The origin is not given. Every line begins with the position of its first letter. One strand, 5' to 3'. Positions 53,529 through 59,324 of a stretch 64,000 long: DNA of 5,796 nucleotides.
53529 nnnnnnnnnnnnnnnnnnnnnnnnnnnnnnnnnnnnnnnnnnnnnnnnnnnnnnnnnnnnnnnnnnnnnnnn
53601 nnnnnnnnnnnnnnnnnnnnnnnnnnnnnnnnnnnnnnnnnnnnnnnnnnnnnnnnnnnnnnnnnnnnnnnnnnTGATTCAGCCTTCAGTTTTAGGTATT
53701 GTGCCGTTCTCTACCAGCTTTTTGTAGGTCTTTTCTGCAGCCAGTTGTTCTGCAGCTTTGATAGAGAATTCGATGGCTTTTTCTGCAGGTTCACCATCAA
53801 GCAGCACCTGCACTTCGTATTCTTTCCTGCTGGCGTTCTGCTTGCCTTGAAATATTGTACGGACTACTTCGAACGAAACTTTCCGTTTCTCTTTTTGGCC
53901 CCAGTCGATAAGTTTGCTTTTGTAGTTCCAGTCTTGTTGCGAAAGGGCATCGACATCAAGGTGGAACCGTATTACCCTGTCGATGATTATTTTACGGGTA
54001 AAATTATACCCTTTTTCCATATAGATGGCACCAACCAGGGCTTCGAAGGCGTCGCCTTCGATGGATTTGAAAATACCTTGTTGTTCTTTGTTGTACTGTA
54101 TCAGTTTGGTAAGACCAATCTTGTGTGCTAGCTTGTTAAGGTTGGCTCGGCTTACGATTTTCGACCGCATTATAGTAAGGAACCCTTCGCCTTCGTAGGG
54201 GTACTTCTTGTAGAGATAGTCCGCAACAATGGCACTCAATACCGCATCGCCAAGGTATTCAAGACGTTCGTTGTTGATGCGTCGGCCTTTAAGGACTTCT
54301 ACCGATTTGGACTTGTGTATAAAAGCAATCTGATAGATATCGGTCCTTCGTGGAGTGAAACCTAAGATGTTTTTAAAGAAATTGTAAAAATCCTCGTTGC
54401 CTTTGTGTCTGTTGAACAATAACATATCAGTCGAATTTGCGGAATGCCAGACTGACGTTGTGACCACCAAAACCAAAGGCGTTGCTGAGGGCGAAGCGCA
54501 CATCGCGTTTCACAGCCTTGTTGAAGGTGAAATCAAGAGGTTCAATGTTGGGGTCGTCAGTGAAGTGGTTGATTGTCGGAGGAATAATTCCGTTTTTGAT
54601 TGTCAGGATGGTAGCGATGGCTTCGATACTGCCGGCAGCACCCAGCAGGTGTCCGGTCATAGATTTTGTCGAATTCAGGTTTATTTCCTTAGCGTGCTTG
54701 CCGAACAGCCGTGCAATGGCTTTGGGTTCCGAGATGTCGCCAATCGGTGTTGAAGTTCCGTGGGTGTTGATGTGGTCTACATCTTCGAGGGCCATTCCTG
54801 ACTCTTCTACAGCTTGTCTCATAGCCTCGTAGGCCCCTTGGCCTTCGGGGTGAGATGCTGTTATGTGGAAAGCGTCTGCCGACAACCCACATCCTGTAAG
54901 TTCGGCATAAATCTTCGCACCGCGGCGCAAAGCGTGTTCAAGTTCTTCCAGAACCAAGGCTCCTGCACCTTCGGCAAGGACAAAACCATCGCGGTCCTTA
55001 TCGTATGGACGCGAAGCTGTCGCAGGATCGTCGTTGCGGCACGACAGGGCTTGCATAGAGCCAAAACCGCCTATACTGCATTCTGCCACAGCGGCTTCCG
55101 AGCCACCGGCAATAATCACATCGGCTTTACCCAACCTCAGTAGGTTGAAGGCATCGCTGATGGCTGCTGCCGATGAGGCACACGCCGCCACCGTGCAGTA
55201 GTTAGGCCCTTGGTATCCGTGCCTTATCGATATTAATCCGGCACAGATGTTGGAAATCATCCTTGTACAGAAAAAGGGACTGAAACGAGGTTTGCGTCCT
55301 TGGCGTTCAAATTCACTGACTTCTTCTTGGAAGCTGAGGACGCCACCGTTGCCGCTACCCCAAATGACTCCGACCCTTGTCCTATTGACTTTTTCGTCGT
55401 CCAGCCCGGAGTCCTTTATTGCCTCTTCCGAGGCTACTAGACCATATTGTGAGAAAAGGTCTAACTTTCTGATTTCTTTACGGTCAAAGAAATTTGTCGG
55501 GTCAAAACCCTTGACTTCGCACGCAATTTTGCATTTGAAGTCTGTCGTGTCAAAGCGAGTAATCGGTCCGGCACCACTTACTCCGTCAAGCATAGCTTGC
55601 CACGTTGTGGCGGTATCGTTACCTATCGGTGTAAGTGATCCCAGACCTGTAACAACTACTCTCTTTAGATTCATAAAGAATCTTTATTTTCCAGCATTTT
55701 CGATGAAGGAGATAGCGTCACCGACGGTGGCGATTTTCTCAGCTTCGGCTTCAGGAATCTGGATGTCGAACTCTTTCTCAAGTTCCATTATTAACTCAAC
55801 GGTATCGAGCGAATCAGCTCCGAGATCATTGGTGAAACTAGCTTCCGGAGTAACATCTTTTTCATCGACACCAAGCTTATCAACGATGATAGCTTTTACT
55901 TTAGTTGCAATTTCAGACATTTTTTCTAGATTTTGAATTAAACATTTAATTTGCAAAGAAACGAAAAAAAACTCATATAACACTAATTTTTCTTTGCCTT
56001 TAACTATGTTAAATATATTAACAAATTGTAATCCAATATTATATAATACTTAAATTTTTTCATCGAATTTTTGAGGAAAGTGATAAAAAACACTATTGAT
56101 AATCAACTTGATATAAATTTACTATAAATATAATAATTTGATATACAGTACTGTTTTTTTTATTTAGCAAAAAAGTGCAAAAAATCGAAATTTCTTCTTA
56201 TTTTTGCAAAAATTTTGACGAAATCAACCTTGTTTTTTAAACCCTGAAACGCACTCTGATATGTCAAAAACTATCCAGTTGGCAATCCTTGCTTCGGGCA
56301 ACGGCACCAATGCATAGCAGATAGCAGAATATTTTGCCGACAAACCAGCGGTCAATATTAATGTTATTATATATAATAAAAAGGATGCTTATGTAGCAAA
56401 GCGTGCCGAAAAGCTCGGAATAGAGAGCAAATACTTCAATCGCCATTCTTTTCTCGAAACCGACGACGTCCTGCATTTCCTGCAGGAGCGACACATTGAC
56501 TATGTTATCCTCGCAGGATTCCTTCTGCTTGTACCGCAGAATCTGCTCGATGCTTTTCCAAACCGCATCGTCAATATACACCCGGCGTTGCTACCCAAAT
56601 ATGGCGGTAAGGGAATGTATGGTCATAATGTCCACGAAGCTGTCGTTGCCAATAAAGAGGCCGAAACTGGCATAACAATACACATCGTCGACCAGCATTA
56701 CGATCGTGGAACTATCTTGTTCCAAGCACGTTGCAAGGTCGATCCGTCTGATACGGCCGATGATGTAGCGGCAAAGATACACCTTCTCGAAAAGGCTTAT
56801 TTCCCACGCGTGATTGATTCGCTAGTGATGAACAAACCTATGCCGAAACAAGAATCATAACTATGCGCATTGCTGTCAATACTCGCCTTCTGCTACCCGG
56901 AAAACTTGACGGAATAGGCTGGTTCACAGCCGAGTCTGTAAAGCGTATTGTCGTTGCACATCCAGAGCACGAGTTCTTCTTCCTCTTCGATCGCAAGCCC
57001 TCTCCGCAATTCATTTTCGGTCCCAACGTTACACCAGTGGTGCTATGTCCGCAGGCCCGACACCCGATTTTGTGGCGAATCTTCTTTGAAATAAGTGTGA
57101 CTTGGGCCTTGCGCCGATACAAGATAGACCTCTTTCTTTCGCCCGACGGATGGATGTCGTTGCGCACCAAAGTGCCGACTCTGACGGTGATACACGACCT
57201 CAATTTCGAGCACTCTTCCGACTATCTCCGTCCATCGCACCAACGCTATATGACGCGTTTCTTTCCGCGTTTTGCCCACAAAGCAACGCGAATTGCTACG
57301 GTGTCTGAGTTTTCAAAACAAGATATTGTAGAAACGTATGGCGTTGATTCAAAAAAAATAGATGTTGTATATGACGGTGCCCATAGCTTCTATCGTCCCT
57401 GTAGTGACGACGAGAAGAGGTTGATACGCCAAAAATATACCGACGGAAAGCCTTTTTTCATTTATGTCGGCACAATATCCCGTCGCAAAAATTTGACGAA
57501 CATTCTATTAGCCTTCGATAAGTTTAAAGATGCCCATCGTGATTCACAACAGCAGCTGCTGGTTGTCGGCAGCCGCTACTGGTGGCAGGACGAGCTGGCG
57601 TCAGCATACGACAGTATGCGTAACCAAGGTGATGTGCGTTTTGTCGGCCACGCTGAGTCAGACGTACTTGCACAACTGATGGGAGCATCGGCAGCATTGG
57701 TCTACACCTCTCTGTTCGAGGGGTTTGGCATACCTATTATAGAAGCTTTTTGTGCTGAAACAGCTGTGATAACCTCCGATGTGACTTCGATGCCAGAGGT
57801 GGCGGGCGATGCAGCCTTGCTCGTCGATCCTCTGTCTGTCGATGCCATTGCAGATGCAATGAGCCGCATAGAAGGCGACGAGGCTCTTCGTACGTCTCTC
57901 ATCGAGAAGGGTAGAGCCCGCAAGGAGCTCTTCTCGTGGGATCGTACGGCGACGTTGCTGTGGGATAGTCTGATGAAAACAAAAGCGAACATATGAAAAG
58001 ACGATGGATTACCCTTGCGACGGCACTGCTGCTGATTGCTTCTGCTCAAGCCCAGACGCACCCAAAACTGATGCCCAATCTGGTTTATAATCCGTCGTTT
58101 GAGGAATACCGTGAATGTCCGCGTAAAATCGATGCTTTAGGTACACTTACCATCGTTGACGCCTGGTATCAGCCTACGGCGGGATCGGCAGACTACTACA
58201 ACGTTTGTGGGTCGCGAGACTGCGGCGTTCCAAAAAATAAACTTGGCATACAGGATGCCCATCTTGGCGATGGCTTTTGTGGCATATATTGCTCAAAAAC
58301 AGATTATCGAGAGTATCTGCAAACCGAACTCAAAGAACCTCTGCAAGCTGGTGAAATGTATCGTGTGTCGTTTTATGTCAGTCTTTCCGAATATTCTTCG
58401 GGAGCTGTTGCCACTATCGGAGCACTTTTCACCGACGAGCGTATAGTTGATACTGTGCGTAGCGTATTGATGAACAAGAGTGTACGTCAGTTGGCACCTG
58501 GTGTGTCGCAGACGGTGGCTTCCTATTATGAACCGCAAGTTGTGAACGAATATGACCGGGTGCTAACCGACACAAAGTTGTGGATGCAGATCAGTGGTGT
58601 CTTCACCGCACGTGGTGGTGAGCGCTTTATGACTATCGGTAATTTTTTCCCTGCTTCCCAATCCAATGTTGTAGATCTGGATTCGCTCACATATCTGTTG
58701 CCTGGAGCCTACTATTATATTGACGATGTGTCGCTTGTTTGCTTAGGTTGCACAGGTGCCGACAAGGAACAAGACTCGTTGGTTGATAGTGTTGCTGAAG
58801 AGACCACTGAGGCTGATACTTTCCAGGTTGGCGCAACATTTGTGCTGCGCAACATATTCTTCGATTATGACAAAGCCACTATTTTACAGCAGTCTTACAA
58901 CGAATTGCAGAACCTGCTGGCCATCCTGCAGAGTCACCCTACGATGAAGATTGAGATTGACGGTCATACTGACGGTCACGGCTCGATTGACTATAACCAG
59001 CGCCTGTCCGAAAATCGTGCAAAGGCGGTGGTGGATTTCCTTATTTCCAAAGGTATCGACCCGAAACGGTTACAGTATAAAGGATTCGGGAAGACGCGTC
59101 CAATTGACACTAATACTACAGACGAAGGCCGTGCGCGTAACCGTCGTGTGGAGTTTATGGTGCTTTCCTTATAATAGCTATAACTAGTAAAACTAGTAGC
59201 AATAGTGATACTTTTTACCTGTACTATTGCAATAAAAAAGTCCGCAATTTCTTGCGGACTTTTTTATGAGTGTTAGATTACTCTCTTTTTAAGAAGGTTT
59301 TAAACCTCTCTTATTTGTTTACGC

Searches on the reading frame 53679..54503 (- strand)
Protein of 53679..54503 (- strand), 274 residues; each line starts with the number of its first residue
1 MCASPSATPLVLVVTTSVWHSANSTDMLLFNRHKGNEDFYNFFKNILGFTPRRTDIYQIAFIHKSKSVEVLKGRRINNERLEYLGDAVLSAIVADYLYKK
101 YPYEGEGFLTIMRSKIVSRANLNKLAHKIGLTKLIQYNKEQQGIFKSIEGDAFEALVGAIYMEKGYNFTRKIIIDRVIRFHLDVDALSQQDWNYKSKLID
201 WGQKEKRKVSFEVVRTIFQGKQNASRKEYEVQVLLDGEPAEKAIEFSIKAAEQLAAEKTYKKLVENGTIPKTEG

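Call 63: search_protein_families(library=pfam, proteins=[window:53679-54503:-], max_evalue=0.00001)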
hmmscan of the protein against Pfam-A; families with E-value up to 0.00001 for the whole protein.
window:53679-54503:- (274 aa): 4 families
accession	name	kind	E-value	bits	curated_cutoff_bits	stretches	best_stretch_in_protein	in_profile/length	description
PF14622.11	Ribonucleas_3_3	-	2.5e-26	92.8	35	1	56-178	4-125/128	Ribonuclease-III-like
PF00636.31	Ribonuclease_3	-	3.8e-22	79.4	27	1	79-165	1-102/102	Ribonuclease III domain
PF00035.32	dsrm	-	2.2e-08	35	23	1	194-263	1-66/66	Double-stranded RNA binding motif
PF22935.1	RM44_endonuclase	-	5.6e-07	30.2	27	1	74-160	55-139/139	Large ribosomal subunit protein mL44, endonuclease domain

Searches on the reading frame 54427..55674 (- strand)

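Call 63: search_protein_families(library=pfam, proteins=[window:54427-55674:-], max_evalue=0.00001)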
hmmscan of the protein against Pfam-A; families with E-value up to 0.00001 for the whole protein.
window:54427-55674:- (415 aa): 2 families
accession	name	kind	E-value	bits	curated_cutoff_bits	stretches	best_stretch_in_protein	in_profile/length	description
PF00109.32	ketoacyl-synt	-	6.4e-57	193.5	20.8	1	4-248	2-252/252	Beta-ketoacyl synthase, N-terminal domain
PF02801.28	Ketoacyl-synt_C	-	1.6e-36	125.3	20.8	1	256-369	1-117/119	Beta-ketoacyl synthase, C-terminal domain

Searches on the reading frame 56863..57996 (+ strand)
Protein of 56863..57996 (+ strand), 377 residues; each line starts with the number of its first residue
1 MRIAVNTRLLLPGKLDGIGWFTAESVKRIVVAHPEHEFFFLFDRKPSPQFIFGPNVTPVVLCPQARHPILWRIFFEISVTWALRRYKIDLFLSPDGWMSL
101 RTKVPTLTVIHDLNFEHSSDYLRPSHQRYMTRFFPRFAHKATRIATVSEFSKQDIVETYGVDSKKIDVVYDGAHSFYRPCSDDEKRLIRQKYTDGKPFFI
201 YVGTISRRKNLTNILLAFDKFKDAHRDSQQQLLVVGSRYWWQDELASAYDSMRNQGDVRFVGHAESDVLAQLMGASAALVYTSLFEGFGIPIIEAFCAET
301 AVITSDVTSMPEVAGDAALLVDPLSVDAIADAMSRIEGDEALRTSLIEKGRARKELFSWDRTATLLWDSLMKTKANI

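Call 63: search_protein_families(library=pfam, proteins=[window:56863-57996:+], max_evalue=0.00001)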
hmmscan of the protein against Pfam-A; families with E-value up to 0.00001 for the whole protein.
window:56863-57996:+ (377 aa): 4 families
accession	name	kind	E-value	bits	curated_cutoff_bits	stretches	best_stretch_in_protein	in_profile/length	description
PF00534.26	Glycos_transf_1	-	8.3e-29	100.8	26.4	1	193-352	12-171/172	Glycosyl transferases group 1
PF13692.12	Glyco_trans_1_4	-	4.1e-21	76.2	27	1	197-336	2-139/142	Glycosyl transferases group 1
PF13439.12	Glyco_transf_4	-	3.5e-13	50.4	28.5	1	46-172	30-165/170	Glycosyltransferase Family 4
PF13579.12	Glyco_trans_4_4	-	2.7e-06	28.2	29.7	1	34-171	17-157/158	Glycosyl transferase 4-like domain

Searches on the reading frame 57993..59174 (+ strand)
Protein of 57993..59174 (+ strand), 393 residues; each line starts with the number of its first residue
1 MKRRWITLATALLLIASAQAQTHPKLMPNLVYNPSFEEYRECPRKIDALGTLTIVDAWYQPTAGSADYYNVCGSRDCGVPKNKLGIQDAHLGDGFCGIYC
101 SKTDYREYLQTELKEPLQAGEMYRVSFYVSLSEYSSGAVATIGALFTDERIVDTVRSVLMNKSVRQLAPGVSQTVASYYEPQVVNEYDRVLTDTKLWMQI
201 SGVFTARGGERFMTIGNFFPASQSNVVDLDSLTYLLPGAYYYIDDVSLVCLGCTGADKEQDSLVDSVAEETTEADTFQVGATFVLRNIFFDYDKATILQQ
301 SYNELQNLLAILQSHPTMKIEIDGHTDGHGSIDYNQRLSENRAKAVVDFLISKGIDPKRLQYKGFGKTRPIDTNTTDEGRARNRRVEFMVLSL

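Call 63: search_protein_families(library=pfam, proteins=[window:57993-59174:+], max_evalue=0.00001)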
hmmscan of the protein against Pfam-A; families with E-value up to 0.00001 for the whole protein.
window:57993-59174:+ (393 aa): 1 family
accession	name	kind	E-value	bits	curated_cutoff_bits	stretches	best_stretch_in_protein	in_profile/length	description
PF00691.25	OmpA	-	1.7e-24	86.4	27.2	1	289-384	1-98/98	OmpA family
